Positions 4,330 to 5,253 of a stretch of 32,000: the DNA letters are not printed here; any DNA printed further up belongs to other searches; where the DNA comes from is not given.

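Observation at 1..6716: Five-gene, translationally coupled Rad50-like / NurA-like / unknown / HerA-like operon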

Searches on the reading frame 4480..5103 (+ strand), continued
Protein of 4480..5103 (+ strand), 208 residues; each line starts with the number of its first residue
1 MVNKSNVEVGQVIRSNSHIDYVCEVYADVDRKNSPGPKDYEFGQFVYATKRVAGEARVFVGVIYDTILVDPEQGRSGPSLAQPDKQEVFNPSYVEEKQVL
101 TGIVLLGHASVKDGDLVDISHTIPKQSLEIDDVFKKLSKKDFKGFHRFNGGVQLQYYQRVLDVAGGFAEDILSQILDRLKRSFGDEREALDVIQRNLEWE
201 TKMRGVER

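Call 60: search_protein_families(library=pfam, proteins=[L008:2397-4682:+, L008:1573-2397:+, L003:2040-2867:+, L003:2872-3963:+, L003:3982-4644:+, L003:12649-14556:-, L003:15524-17662:-, L010:12380-15652:+, L010:15652-19503:+, L037:1-3954:-], max_evalue=0.001)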
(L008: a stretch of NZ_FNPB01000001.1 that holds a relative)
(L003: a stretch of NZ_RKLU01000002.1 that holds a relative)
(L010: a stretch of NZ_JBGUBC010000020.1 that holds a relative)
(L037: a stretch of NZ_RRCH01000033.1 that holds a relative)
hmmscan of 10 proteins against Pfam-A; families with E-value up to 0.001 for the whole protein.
L008:2397-4682:+ (762 aa): 2 families
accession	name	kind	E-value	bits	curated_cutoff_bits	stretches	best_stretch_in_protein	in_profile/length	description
PF02171.23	Piwi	-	1.9e-05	24.6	28.9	1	425-729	3-278/302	Piwi domain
PF18296.6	MID_MedPIWI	-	0.00068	20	26.2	0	352-414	5-70/191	MID domain of medPIWI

L008:1573-2397:+ (275 aa): 0 families

L003:2040-2867:+ (276 aa): 0 families

L003:2872-3963:+ (364 aa): 1 family
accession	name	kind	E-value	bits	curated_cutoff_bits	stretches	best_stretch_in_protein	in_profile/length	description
PF18144.7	SMODS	-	5e-16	59.8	26.5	1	52-175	7-132/164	Second Messenger Oligonucleotide or Dinucleotide Synthetase domain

L003:3982-4644:+ (221 aa): 1 family
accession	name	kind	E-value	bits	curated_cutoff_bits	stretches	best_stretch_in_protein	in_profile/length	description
PF18186.6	SLATT_4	-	4.9e-07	30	27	1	16-160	3-151/165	SMODS and SLOG-associating 2TM effector domain family 4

L003:12649-14556:- (635 aa): 2 families
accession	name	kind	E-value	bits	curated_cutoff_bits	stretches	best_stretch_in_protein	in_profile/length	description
PF12696.13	TraG-D_C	-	8.6e-09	35.8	22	1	299-379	1-83/126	TraM recognition site of TraD and TraG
PF10412.15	TrwB_AAD_bind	-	1.6e-07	31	20.5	1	39-376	12-324/387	Type IV secretion-system coupling protein DNA-binding domain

L003:15524-17662:- (712 aa): 2 families
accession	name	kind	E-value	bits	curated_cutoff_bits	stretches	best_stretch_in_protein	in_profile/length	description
PF12846.13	AAA_10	-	7.9e-15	55.2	27.5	1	576-672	236-333/362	AAA-like domain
PF01935.23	DUF87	-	2.8e-07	31.3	23.2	1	466-577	10-125/220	Helicase HerA, central domain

L010:12380-15652:+ (1091 aa): 1 family
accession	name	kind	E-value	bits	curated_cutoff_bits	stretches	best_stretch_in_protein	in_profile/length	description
PF12705.13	PDDEXK_1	-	2.3e-37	129.7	22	1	736-1060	2-247/247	PD-(D/E)XK nuclease superfamily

L010:15652-19503:+ (1284 aa): 7 families
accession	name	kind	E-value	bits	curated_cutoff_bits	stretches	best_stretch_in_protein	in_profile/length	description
PF00580.27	UvrD-helicase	-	1.8e-47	162.8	23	1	16-491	2-265/271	UvrD/REP helicase N-terminal domain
PF13361.12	UvrD_C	-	1e-24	88.1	25.6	1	597-935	53-346/350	UvrD-like helicase C-terminal domain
PF13245.12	AAA_19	-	2.7e-13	50.7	25.1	1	22-482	4-134/134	AAA domain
PF12705.13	PDDEXK_1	-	1.5e-10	41.9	22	1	1085-1248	28-189/247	PD-(D/E)XK nuclease superfamily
PF13538.12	UvrD_C_2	-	1.2e-09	38.3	27.4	0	833-857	2-28/52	UvrD-like helicase C-terminal domain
PF01443.25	Viral_helicase1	-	0.00059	20.2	21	0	811-850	156-194/228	Viral superfamily 1 RNA helicase core domain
PF13191.12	AAA_16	-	0.0006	20.8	32.6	0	339-471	60-167/167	AAA ATPase domain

L037:1-3954:- (1318 aa): 5 families
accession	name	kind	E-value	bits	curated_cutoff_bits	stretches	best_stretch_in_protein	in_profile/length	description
PF07669.17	Eco57I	-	6.1e-40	137.5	25.3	1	590-881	2-171/171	Eco57I restriction-modification methylase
PF02384.22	N6_Mtase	-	1.7e-17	64.1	20.4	2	478-631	21-120/311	N-6 DNA Methylase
PF12950.13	TaqI_C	-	8e-15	55.6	26.5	1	1002-1164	1-116/118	TaqI-like C-terminal specificity domain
PF20473.4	MmeI_Mtase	-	5.6e-08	32.7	27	1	525-616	13-90/259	MmeI, DNA-methyltransferase domain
PF20465.4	MmeI_hel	-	7.4e-05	23.9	27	0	281-372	6-75/75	MmeI, helicase spacer domain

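Call 70: find_encoding_contigs(protein=P0007, flank=10000, max_places=2)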
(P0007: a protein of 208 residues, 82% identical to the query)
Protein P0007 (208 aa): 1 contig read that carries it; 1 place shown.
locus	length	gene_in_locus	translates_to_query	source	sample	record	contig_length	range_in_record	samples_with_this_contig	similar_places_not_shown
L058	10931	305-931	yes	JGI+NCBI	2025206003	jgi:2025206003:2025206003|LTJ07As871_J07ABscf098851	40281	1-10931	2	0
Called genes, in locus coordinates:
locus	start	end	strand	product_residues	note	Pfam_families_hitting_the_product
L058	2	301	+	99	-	?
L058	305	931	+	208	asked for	PF26500:DUF8166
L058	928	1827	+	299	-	-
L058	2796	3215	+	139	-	-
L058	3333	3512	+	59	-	-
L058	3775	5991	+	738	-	-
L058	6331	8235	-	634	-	PF10412:TrwB_AAD_bind (faint), PF12696:TraG-D_C (weak)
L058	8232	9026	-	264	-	PF26449:DUF8128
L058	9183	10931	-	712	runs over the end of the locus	PF26593:TraC-like, PF01935:DUF87, PF12846:AAA_10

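Call 71: find_encoding_contigs(protein=P0005, flank=10000, max_places=3)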
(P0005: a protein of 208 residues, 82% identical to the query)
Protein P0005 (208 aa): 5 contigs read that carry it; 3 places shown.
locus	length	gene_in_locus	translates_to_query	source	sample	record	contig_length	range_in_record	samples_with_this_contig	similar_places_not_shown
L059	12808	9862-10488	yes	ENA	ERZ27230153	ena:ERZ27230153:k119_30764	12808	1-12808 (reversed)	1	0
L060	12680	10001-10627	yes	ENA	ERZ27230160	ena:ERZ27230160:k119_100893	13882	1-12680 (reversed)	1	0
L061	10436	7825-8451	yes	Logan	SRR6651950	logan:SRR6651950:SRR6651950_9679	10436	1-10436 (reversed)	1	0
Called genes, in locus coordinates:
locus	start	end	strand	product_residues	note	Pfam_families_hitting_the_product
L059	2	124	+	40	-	?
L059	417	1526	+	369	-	PF01022:HTH_5 (faint)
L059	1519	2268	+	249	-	-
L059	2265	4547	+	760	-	PF02171:Piwi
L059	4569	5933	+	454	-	PF00149:Metallophos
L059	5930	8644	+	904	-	-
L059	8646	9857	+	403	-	PF09376:NurA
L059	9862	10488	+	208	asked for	PF26500:DUF8166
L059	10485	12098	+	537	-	PF01935:DUF87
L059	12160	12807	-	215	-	?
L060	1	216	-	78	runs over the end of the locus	-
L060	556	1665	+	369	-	PF25199:nSTAND_NTPase5 (faint), PF01022:HTH_5 (faint)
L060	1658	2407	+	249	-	-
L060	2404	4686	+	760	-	PF02171:Piwi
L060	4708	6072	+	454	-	PF00149:Metallophos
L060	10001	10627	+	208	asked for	PF26500:DUF8166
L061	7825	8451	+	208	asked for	PF26500:DUF8166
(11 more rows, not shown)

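Call 73: search_protein_families(library=padloc, proteins=[L059:2265-4544:+, L059:417-1523:+, L059:1519-2265:+, L008:2397-4682:+, L059:4569-5930:+], max_evalue=0.001)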
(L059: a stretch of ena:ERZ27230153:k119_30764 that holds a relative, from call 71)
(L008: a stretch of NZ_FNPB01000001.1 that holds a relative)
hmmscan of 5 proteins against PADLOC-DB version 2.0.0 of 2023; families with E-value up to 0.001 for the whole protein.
L059:2265-4544:+ (760 aa): 5 families
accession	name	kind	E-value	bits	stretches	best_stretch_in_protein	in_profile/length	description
PDLC02436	pAgo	-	2.1e-49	166.6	1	327-752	21-447/460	-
PDLC02428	PprPIWI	-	5.7e-20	69.6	1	264-729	258-631/666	-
PDLC02397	pAgo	-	3.2e-14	50.7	2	318-610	208-460/578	-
PDLC02386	pAgo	-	7.6e-11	39.2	1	249-727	251-663/697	-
PDLC02387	pAgo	-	0.00078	15.9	0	633-731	551-637/672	-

L059:417-1523:+ (369 aa): 6 families
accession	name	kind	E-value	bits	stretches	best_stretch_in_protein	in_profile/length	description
PDLC01438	Csa3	-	2.1e-07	29.3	1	289-351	148-203/305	"CAS-I,CAS-II,CAS-III,CAS-IV,CAS-V,CAS-VI; associated_signaling"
PDLC01720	Csa3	-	2.4e-05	22.8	1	285-351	44-90/118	Csa3_1_CAS-I-II-III-IV-V-VI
PDLC01857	CARF3--CARF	-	3.4e-05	21.6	1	285-359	127-195/201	-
PDLC01853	CARF3--CARF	-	0.00037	18.2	1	293-343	142-194/209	-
PDLC04368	PDC-M05A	-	0.00044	18.1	0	291-349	15-72/201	-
PDLC01852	CARF3--CARF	-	0.00045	18.2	1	287-346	141-197/208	-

L059:1519-2265:+ (249 aa): 0 families

L008:2397-4682:+ (762 aa): 3 families
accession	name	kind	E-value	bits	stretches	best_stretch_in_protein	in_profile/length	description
PDLC02436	pAgo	-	4.5e-51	172.1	1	332-755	24-448/460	-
PDLC02428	PprPIWI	-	3e-25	87.1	1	260-731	252-631/666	-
PDLC02386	pAgo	-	1.6e-07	28.2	1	411-729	402-663/697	-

L059:4569-5930:+ (454 aa): 0 families

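Call 74: search_solved_structures(query=L059:2265-4544:+, max_evalue=0.01, show_alignments=2)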
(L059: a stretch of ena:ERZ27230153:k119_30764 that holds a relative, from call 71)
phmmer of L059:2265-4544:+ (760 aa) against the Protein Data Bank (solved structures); distinct sequences matched with E-value up to 0.01: 0.

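Call 75: find_homologous_proteins(query=L059:2265-4544:+, max_evalue=0.00001)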
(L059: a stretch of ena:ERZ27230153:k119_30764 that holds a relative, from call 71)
Query L059:2265-4544:+ (760 aa): 30 proteins with E <= 0.00001 among 8000 candidates.
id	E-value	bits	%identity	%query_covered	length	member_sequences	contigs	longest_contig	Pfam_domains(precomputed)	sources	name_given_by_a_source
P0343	0.0e+0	1706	99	100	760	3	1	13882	PF02171.24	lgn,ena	-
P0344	0.0e+0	1424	82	100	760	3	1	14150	-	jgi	jgi:hypothetical protein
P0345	0.0e+0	1406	81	100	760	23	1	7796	PF02171.24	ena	-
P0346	0.0e+0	1402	80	100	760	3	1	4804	PF02171.24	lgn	-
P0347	0.0e+0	1195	68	100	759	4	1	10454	-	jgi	jgi:hypothetical protein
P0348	0.0e+0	1037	60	100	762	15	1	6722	PF02171.24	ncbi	-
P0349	0.0e+0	1036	60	100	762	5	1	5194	-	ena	-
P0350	0.0e+0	1035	60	100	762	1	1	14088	-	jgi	jgi:hypothetical protein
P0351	0.0e+0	1023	59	100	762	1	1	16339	-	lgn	-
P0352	0.0e+0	1020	58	100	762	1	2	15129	-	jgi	-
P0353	0.0e+0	1020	59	100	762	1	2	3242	-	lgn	-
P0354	0.0e+0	1016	59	100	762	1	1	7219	-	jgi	jgi:hypothetical protein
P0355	0.0e+0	1016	59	100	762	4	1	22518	PF02171.24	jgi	-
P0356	0.0e+0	1015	59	100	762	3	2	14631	PF02171.24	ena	-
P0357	1.3e-296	1004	59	100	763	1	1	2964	PF02171.24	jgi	jgi:hypothetical protein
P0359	1.5e-294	997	58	100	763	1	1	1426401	PF02171.24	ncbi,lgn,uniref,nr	ncbi:argonaute/piwi family protein [Halopiger aswanensis]|uniref:Piwi domain-containing protein n=1 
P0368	3.4e-203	695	46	97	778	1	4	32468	-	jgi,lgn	jgi:hypothetical protein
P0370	8.0e-185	634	40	100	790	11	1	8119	-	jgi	-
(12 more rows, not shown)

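Call 76: find_encoding_contigs(protein=P0359, flank=10000, max_places=2)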
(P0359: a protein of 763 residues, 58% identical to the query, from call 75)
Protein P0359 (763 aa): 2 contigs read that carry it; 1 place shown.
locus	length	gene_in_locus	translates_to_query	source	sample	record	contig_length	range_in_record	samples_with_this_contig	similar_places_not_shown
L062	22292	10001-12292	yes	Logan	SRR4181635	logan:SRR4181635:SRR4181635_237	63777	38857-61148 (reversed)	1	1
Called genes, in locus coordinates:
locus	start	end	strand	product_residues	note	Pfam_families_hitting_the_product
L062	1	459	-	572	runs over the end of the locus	PF03235:GmrSD_N, PF07510:GmrSD_C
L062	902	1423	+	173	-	-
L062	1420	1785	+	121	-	PF21849:DUF6908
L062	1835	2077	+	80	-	-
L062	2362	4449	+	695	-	PF13240:Zn_Ribbon_1 (weak), PF13248:Zn_ribbon_3 (weak), PF04471:Mrr_cat, PF13156:Mrr_cat_2, PF22722:NA-iREase1 (weak)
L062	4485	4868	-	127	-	PF02452:PemK_toxin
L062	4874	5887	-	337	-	PF26400:DUF8098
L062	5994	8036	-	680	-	PF27394:Aq_aa27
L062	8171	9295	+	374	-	PF12840:HTH_20 (weak), PF01022:HTH_5 (weak)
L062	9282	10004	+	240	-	-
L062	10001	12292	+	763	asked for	PF02171:Piwi (weak)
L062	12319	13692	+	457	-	PF00149:Metallophos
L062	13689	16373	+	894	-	-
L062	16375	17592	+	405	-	PF09376:NurA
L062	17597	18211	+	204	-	PF26500:DUF8166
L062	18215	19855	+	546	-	PF01935:DUF87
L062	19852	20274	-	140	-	-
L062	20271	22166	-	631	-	PF12696:TraG-D_C (faint)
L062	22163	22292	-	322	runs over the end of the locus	PF26449:DUF8128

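Call 77: find_encoding_contigs(protein=P0368, flank=10000, max_places=2)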
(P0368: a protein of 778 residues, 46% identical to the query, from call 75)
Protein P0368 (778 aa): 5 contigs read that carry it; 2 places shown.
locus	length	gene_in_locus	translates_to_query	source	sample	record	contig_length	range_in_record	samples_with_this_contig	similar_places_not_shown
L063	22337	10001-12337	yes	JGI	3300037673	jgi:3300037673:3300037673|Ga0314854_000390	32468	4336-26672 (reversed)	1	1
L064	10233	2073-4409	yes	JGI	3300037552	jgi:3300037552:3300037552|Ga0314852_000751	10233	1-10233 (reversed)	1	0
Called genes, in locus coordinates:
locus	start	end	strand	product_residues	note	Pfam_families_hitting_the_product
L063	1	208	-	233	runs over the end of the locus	-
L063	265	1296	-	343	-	PF13191:AAA_16, PF13401:AAA_22 (weak), PF22703:Cdc6_lid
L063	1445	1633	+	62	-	-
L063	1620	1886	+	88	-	-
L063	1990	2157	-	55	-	-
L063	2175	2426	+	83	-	-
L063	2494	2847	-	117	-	-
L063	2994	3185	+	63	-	PF01402:RHH_1 (weak)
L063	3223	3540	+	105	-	-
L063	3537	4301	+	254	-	-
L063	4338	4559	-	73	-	-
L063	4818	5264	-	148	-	PF04266:ASCH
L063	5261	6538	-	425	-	PF00583:Acetyltransf_1 (weak), PF13673:Acetyltransf_10, PF13508:Acetyltransf_7 (weak)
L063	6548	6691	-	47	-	PF04014:MazE_antitoxin (weak)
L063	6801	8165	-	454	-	PF12706:Lactamase_B_2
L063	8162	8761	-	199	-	-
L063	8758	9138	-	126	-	-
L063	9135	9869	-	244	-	PF19810:HFX_2341_N, PF22662:Csa3_N, PF22665:WHD_DUF6293 (weak)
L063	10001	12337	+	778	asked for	-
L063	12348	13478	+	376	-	PF09376:NurA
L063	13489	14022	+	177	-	PF09378:HAS-barrel (faint), PF26500:DUF8166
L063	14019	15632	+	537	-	PF01935:DUF87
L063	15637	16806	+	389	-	PF00149:Metallophos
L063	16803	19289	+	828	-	PF02463:SMC_N, PF13476:AAA_23, PF13514:AAA_27 (weak), PF13555:AAA_29, PF13558:SbcC_Walker_B (faint)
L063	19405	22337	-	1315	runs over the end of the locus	PF02384:N6_Mtase (weak), PF20473:MmeI_Mtase, PF07669:Eco57I, PF12950:TaqI_C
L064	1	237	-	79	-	?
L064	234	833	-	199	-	-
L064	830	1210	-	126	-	-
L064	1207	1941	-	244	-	PF19810:HFX_2341_N, PF22662:Csa3_N, PF22665:WHD_DUF6293 (weak)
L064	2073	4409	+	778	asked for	-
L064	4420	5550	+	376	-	PF09376:NurA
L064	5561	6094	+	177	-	PF09378:HAS-barrel (faint), PF26500:DUF8166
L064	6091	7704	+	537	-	PF01935:DUF87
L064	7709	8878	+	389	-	PF00149:Metallophos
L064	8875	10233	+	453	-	?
